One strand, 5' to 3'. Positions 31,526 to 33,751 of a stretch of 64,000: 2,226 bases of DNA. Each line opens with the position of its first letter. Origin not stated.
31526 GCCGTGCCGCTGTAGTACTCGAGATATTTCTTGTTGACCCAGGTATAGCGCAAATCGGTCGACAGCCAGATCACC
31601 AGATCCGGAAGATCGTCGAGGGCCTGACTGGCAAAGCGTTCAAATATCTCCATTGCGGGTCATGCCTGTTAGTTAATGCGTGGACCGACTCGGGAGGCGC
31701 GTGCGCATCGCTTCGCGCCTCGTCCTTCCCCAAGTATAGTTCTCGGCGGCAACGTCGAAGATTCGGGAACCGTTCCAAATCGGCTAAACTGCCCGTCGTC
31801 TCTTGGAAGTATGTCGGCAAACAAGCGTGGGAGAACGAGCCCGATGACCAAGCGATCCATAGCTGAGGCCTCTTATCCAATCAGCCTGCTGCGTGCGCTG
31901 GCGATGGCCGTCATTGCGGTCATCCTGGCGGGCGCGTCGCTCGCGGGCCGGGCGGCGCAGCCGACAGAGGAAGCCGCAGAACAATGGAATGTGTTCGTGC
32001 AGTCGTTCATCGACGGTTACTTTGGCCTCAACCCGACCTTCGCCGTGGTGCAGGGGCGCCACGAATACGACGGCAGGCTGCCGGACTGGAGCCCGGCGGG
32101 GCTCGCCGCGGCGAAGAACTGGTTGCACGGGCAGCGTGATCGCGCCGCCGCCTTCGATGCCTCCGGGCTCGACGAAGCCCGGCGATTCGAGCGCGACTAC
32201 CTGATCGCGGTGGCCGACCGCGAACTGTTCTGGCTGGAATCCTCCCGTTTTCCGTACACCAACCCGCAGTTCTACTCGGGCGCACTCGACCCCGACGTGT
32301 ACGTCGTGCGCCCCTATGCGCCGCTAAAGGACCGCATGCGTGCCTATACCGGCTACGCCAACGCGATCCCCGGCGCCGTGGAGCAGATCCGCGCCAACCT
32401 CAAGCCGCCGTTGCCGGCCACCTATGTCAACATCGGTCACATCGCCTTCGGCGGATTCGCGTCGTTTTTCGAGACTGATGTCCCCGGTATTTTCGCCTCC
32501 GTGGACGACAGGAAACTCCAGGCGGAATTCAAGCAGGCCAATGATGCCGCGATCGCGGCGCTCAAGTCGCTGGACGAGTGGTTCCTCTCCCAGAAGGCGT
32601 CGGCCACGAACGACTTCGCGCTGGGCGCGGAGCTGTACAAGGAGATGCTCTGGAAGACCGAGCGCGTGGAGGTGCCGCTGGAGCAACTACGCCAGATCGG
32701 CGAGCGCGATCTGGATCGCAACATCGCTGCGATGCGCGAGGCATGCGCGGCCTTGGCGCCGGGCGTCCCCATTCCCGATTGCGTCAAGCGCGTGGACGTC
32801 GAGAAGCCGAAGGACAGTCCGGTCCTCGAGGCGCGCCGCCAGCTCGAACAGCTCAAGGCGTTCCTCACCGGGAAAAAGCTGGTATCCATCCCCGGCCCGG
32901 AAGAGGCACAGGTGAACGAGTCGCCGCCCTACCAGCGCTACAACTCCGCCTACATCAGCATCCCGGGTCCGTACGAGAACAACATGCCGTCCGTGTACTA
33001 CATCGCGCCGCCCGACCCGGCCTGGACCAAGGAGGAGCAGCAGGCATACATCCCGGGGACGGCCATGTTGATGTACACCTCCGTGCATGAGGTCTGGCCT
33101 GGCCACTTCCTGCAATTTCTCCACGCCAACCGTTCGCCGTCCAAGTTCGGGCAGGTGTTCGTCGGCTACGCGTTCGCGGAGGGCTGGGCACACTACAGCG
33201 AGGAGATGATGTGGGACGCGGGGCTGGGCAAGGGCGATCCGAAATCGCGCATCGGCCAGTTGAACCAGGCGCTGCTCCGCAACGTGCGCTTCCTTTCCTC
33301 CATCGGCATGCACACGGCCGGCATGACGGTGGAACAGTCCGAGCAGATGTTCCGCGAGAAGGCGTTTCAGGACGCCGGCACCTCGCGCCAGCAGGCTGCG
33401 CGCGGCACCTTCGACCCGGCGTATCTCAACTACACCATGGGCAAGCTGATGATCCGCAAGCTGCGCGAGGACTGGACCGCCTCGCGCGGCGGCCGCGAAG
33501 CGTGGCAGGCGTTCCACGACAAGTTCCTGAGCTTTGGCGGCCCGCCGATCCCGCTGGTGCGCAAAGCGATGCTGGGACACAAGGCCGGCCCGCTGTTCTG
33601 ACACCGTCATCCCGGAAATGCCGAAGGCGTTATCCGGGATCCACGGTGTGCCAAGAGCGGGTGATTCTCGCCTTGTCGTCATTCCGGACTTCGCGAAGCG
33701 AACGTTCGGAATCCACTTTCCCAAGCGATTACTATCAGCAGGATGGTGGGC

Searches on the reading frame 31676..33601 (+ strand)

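Call 12: search_protein_families(library=pfam, proteins=[window:31676-33601:+])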
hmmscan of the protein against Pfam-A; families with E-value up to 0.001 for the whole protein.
window:31676-33601:+ (641 aa): 1 family
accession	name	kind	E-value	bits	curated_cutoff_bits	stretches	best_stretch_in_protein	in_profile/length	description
PF05960.17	DUF885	-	5.6e-92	310.5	32.4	1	120-632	1-532/532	Bacterial protein of unknown function (DUF885)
